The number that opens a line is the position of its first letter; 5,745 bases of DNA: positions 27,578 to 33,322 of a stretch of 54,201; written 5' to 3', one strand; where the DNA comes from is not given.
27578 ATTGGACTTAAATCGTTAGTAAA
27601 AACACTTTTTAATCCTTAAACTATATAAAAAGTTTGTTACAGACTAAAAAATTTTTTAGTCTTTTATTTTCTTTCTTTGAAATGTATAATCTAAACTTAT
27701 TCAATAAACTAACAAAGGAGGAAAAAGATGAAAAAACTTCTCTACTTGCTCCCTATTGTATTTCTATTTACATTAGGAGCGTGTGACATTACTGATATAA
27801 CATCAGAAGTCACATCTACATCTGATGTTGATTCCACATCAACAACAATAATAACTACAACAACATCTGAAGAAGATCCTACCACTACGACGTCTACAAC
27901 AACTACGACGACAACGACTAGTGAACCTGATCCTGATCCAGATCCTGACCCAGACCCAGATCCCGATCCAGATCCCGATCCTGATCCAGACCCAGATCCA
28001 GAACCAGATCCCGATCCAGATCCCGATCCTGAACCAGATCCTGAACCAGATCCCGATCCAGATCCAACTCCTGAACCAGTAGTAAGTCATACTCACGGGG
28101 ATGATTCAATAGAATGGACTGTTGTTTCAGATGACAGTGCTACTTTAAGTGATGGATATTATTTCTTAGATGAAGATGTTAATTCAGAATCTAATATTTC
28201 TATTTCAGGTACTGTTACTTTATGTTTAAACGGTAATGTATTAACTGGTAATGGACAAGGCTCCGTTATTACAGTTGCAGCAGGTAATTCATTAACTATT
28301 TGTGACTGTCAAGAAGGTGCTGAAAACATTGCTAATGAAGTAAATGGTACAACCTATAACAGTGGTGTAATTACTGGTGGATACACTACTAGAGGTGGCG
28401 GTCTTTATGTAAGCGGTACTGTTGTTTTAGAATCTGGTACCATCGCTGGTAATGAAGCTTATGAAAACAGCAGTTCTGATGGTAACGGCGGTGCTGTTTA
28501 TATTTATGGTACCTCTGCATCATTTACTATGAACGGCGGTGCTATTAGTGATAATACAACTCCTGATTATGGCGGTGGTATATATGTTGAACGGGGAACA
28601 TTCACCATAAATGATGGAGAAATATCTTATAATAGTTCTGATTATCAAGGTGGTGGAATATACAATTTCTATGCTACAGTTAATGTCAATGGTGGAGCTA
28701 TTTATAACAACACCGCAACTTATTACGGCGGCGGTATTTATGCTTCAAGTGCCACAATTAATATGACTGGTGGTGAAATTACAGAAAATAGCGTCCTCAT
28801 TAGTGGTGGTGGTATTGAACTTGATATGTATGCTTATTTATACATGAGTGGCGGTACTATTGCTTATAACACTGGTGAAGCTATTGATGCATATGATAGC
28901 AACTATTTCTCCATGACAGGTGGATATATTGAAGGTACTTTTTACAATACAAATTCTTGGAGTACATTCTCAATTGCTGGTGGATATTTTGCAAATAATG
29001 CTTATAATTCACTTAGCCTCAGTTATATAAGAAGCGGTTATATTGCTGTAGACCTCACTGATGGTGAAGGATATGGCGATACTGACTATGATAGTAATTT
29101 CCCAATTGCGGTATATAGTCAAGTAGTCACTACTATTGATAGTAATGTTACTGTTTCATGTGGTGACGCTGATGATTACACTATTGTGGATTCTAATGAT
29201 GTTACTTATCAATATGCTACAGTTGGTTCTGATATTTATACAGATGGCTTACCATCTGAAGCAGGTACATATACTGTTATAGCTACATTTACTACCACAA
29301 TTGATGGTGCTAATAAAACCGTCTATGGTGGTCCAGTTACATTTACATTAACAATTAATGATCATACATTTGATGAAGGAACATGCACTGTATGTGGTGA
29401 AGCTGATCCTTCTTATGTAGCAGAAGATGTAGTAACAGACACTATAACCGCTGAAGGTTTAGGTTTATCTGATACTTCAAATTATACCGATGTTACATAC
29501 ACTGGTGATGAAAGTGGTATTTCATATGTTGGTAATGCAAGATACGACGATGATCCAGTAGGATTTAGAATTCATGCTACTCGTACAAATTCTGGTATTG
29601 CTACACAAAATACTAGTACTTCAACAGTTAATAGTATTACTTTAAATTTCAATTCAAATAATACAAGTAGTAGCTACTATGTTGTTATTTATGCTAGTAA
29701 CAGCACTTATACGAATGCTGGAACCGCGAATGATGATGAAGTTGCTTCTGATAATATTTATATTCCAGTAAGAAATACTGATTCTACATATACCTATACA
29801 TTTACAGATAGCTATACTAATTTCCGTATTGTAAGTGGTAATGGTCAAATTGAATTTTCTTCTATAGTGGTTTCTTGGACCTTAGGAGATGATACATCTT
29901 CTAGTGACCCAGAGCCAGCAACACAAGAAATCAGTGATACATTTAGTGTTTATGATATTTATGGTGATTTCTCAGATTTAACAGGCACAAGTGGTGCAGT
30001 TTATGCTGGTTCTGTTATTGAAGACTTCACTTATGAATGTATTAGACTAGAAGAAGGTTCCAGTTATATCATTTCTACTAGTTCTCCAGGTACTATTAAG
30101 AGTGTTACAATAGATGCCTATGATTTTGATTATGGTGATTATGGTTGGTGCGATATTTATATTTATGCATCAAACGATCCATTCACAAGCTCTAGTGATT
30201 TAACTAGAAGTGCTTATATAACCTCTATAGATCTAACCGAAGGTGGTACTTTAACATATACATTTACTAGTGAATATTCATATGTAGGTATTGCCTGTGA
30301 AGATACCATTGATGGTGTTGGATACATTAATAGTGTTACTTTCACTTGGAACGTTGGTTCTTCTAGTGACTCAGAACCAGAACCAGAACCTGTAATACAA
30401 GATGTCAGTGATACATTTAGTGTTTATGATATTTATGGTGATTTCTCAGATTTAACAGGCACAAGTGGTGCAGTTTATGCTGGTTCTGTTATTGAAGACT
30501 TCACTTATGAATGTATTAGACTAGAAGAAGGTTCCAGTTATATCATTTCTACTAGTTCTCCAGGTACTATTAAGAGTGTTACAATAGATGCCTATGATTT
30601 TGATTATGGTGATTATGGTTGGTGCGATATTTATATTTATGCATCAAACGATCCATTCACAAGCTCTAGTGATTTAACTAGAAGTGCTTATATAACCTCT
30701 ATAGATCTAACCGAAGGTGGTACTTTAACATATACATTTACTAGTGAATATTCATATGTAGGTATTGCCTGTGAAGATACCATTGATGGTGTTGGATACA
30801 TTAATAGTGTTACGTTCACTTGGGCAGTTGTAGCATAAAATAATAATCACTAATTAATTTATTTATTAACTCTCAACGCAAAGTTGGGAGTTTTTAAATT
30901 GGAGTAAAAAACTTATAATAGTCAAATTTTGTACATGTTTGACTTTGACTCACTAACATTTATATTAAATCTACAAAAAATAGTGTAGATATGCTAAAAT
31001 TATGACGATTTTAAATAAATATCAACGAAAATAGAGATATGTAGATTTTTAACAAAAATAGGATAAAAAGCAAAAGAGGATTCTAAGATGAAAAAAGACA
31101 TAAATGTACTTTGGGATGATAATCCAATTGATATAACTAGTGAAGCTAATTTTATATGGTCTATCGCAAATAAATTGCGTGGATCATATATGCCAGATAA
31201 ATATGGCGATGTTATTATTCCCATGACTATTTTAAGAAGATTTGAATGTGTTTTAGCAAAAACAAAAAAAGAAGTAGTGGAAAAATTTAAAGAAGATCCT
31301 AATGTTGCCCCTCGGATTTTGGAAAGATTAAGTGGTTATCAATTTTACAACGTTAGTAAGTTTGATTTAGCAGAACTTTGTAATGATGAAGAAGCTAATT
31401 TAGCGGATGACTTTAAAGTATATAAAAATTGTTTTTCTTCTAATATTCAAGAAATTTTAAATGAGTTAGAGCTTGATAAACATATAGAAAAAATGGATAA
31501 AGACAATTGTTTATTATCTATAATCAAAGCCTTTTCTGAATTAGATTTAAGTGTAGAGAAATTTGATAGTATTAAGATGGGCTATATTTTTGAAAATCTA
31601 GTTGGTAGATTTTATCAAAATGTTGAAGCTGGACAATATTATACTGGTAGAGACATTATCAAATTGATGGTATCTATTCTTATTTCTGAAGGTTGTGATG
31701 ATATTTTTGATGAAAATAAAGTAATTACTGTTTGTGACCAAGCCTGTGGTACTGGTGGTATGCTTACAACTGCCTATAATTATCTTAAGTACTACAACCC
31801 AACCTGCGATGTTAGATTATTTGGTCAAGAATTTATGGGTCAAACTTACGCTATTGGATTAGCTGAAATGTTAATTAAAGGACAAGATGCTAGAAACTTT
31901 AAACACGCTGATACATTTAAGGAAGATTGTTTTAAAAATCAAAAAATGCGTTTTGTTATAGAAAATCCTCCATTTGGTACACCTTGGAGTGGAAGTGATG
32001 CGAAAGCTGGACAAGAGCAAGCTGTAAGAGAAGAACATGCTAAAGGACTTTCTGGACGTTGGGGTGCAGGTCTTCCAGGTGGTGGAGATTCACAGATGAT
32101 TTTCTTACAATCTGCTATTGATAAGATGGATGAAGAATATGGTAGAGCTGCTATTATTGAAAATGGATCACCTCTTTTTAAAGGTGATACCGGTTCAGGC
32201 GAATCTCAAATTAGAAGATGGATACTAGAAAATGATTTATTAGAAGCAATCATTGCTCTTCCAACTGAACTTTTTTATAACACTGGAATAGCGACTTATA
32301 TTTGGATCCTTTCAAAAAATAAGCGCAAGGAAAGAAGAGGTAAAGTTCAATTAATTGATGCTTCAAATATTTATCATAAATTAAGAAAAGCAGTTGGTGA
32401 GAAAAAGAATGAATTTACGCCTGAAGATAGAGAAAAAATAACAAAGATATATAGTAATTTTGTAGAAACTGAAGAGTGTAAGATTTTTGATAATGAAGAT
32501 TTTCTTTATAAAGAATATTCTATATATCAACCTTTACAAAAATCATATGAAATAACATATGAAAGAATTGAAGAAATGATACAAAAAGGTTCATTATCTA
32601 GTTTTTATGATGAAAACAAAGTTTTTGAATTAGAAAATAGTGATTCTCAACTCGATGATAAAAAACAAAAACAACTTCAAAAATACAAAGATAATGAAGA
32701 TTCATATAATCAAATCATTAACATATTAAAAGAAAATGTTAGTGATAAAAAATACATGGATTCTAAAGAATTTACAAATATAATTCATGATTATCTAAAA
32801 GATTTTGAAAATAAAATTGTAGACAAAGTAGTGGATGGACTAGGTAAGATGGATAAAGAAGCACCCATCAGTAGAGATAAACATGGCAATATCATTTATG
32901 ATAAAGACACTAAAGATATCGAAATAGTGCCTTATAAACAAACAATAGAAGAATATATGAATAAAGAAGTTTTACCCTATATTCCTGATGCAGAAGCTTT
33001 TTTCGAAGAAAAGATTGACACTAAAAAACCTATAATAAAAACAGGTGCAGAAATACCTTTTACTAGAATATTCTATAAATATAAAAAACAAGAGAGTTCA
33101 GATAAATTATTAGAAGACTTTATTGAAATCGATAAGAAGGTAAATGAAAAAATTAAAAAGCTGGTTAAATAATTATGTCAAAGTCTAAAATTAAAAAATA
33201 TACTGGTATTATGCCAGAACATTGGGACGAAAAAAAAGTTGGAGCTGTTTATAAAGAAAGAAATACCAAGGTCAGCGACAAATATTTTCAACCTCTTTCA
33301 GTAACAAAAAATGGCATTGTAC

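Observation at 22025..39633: Integrase-less 17.6-kb defence/accessory island inserted directly 3' of a tRNA-Asn/tRNA-Glu pair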

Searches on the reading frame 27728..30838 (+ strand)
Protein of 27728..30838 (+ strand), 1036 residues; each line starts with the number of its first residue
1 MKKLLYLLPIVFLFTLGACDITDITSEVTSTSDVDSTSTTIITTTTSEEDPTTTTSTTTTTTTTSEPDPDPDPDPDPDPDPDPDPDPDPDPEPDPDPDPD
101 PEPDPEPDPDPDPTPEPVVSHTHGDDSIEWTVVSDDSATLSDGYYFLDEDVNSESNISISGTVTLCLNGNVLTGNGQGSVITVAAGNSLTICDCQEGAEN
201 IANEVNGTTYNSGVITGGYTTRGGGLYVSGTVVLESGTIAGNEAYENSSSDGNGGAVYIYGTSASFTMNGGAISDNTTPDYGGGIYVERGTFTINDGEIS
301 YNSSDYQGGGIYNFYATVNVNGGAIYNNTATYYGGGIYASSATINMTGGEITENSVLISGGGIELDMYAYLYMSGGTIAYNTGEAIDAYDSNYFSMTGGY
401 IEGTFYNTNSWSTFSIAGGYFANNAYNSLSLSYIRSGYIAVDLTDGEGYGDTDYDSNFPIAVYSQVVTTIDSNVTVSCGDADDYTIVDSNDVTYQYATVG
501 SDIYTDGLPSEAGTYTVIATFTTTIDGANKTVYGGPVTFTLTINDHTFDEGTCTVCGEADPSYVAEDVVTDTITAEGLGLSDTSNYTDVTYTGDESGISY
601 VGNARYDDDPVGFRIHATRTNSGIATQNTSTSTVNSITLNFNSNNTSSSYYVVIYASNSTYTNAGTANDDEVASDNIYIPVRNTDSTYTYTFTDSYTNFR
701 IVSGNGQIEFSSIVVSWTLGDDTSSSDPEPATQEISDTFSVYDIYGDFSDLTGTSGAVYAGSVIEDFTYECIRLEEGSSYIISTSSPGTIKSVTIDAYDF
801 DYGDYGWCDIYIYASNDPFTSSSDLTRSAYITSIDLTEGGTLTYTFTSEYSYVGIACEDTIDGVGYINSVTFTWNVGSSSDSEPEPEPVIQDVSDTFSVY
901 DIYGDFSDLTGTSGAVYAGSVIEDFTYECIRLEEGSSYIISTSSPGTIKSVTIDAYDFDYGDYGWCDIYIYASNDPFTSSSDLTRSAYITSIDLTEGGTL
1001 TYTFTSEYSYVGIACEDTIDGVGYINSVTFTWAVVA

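Call 6: search_protein_families(library=pfam, proteins=[window:27728-30838:+], max_evalue=0.01)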
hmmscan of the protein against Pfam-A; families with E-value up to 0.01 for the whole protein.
window:27728-30838:+ (1036 aa): 2 families
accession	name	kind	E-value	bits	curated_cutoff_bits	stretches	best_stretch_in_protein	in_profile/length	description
PF05887.16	Trypan_PARP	-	5.6e-14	52.7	100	1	25-118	19-112/134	Procyclic acidic repetitive protein (PARP)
PF21827.1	New_glue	-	0.0038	17.4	31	1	1-65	1-62/94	New glue protein family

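Call 58: search_protein_families(library=ncbifam, proteins=[window:27728-30838:+], max_evalue=0.001)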
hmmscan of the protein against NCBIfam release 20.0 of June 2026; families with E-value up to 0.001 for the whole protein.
window:27728-30838:+ (1036 aa): 2 families
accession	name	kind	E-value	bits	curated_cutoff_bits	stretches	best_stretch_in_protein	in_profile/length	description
NF008084.0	PRK10819.1-5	equivalog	7.7e-05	22.7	315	1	63-119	55-112/249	TonB system transport protein TonB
TIGR04526.1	predic_Ig_block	subfamily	0.00033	19.7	150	1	16-119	12-120/693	putative immunoglobulin-blocking virulence protein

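Call 73: search_solved_structures(query=window:28100-30838:+, max_evalue=0.1)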
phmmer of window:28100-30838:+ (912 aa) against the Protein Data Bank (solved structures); distinct sequences matched with E-value up to 0.1: 0.

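Call 85: search_protein_families(library=padloc, proteins=[window:27728-30838:+], max_evalue=0.001)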
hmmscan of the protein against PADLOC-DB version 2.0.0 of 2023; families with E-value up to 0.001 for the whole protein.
window:27728-30838:+ (1036 aa): 0 families

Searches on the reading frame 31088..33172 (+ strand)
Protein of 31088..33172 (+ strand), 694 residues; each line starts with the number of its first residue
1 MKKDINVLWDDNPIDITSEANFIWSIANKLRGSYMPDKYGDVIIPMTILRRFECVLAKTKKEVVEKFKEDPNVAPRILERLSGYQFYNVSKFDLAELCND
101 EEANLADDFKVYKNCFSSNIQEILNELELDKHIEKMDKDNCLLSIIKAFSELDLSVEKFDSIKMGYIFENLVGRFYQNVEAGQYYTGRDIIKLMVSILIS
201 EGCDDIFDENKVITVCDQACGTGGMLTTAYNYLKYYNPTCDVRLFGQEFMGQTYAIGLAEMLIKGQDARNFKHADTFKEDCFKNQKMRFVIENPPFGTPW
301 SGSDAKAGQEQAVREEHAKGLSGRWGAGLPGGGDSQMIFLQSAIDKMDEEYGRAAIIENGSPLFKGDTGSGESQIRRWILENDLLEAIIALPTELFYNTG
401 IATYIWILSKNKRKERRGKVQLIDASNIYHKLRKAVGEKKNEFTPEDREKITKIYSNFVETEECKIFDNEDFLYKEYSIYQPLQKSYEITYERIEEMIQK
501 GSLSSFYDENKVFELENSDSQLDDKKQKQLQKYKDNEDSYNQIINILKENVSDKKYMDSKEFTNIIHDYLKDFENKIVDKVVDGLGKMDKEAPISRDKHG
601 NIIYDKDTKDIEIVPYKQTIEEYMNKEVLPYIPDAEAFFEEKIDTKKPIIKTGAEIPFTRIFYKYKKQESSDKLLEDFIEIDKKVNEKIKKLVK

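Call 6: search_protein_families(library=pfam, proteins=[window:31088-33172:+], max_evalue=0.01)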
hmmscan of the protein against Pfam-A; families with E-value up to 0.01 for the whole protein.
window:31088-33172:+ (694 aa): 2 families
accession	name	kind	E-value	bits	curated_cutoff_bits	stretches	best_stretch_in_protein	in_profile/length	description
PF02384.22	N6_Mtase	-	8.5e-57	193.3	20.4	1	164-475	6-293/311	N-6 DNA Methylase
PF12161.14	HsdM_N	-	3.4e-19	70.2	24.5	1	21-149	3-135/135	HsdM N-terminal domain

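Call 7: search_protein_families(library=padloc, proteins=[window:31088-33172:+], max_evalue=0.01)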
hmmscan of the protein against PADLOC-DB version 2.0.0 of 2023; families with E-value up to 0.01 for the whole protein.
window:31088-33172:+ (694 aa): 21 families
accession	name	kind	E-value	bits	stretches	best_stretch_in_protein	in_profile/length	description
PDLC03029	MTase_I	-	1.5e-224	745.3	1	15-693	5-660/661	Type I methyltransferase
PDLC03031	MTase_I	-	2.7e-42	143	1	21-472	10-471/834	Type I methyltransferase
PDLC03022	MTase_I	-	3.1e-36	123.1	1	22-583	9-567/857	Type I methyltransferase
PDLC03021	MTase_I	-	1.1e-33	114.9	1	95-497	80-454/491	Type I methyltransferase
PDLC03026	MTase_I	-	8.9e-32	108.8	1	95-496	57-442/487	Type I methyltransferase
PDLC03019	MTase_I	-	9.3e-32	108.2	1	23-494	12-457/932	Type I methyltransferase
PDLC03027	MTase_I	-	2e-30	104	1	132-462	108-413/810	Type I methyltransferase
PDLC03038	MTase_I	-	3.2e-26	89.5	1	21-431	11-401/896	Type I methyltransferase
PDLC03035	MTase_I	-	1.3e-25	88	1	23-559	14-531/653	Type I methyltransferase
PDLC03039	MTase_I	-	1.6e-25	87.4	1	21-432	9-400/708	Type I methyltransferase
PDLC03028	MTase_I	-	6.8e-23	78.7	1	14-460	724-1164/1236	Type I methyltransferase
PDLC03240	MTase_II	-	3.1e-20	70.5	1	18-490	8-461/511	Type II methyltransferase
PDLC03032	MTase_I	-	7.4e-18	62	1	128-460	104-413/1001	Type I methyltransferase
PDLC03025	MTase_I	-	3.1e-17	60.5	1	132-413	112-374/569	Type I methyltransferase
PDLC03036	MTase_I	-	9.8e-10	35.4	1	137-426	168-444/635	Type I methyltransferase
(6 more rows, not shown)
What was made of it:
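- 31088..33172 (+): Type I R-M methyltransferase HsdM. Pfam N6_Mtase + HsdM_N (call 6); PADLOC MTase_I 1.5e-224 (call 7).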

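Call 58: search_protein_families(library=ncbifam, proteins=[window:31088-33172:+], max_evalue=0.001)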
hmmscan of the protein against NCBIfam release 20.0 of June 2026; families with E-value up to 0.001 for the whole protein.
window:31088-33172:+ (694 aa): 2 families
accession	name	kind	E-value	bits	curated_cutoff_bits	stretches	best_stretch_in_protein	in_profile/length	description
TIGR00497.1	hsdM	equivalog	1.2e-27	96.8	242.75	1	137-477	155-478/515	type I restriction-modification system subunit M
NF047738.1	antiphage_MADS2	equivalog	2.7e-15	55.7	720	2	139-234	271-354/654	methylation-associated defense system DNA methyltransferase MAD2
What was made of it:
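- On Type I restriction-modification system: Pfam and PADLOC hits for all three, with overlapping or abutting ORFs at 31088-37345 (calls 6, 7, 58).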
